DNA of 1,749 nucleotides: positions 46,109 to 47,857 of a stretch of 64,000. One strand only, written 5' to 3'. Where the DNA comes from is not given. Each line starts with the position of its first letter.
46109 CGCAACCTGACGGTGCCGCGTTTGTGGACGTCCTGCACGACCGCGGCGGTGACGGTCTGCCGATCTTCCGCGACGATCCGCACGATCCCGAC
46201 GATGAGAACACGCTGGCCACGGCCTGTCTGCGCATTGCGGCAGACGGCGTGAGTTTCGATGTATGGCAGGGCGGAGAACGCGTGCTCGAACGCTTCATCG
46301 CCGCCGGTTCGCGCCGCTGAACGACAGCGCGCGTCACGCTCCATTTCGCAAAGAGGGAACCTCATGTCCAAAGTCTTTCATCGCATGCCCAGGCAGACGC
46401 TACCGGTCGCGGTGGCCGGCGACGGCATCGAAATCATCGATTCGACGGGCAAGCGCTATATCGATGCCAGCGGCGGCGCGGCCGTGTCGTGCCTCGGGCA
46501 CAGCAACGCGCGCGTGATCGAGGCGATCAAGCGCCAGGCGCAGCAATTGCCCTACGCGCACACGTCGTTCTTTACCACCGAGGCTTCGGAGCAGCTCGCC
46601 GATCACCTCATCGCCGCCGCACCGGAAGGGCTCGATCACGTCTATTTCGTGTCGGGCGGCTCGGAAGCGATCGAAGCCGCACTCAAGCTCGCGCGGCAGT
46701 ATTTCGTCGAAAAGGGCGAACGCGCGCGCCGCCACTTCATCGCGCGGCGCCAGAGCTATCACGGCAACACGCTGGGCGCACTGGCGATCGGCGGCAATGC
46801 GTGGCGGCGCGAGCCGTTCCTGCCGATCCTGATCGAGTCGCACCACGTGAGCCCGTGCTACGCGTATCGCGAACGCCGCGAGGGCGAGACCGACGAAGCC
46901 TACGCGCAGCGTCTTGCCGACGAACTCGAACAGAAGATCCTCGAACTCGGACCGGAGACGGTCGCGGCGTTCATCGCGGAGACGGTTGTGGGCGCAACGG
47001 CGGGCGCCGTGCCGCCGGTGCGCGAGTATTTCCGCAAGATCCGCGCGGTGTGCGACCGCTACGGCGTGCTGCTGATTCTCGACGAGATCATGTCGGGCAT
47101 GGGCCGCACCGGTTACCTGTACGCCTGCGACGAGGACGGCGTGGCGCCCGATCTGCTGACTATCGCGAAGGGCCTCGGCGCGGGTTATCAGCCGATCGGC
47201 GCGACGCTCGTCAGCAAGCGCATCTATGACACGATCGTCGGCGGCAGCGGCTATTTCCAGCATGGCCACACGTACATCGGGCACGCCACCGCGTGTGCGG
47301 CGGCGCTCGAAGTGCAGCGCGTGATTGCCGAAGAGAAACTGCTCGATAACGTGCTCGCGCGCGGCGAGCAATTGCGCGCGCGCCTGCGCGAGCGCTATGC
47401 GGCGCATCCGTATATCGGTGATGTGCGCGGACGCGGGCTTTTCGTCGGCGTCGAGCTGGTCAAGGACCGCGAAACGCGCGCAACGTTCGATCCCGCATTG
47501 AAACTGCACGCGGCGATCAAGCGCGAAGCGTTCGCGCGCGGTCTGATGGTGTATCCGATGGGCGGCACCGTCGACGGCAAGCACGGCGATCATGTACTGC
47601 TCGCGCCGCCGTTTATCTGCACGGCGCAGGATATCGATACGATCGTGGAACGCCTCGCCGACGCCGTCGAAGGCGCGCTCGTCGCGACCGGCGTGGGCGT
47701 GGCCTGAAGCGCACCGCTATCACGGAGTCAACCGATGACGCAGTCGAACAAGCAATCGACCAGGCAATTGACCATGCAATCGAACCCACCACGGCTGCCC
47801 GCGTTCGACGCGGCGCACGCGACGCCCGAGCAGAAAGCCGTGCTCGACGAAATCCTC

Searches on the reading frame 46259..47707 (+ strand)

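Call 62: search_protein_families(library=ncbifam, proteins=[window:46259-47707:+], max_evalue=0.00001)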
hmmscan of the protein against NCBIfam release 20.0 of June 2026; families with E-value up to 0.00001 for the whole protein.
window:46259-47707:+ (482 aa): 69 families (the best 25 are shown)
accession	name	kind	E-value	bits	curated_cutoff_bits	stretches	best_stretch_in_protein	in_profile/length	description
NF005685.0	PRK07483.1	equivalog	2.1e-251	834.3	485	1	36-476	1-441/444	aspartate aminotransferase family protein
NF005375.0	PRK06917.1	equivalog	1.9e-125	419.2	535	1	46-472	13-438/448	aspartate aminotransferase family protein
NF005102.0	PRK06541.1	equivalog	4.9e-118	394.6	574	1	43-471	30-454/460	aspartate aminotransferase family protein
NF004767.0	PRK06105.1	subfamily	3.9e-113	378.4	517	1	50-471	33-448/460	aminotransferase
NF005683.0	PRK07481.1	subfamily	1.5e-112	376.9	575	1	49-471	30-448/453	hypothetical protein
NF005682.0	PRK07480.1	subfamily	7.6e-109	364.4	510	1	48-472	36-451/459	aminotransferase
NF005447.0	PRK07036.1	equivalog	3.2e-105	352.5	618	1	38-472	26-454/468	aminotransferase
NF005684.0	PRK07482.1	subfamily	1.7e-101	340.1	687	1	50-473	35-455/464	hypothetical protein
NF004625.0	PRK05965.1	subfamily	2.7e-100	336.3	729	1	49-479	30-454/460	hypothetical protein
TIGR00508.1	bioA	equivalog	1.4e-98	330.2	405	1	50-470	16-418/419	adenosylmethionine--8-amino-7-oxononanoate transaminase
NF005812.0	PRK07678.1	subfamily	6.6e-96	321.7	488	1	41-471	20-448/451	aminotransferase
NF004718.0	PRK06062.1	subfamily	9.8e-92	307.8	472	1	34-471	22-447/454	hypothetical protein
NF004426.0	PRK05769.1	equivalog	3.2e-86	289.9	552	1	22-471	14-438/441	acetyl ornithine aminotransferase family protein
NF052567.1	OmAmTferAptACaul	equivalog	9.9e-85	284.8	500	1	40-471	15-429/431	omega-aminotransferase AptA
NF005993.0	PRK08117.1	subfamily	2.5e-82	276.8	574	1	47-470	26-427/433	aspartate aminotransferase family protein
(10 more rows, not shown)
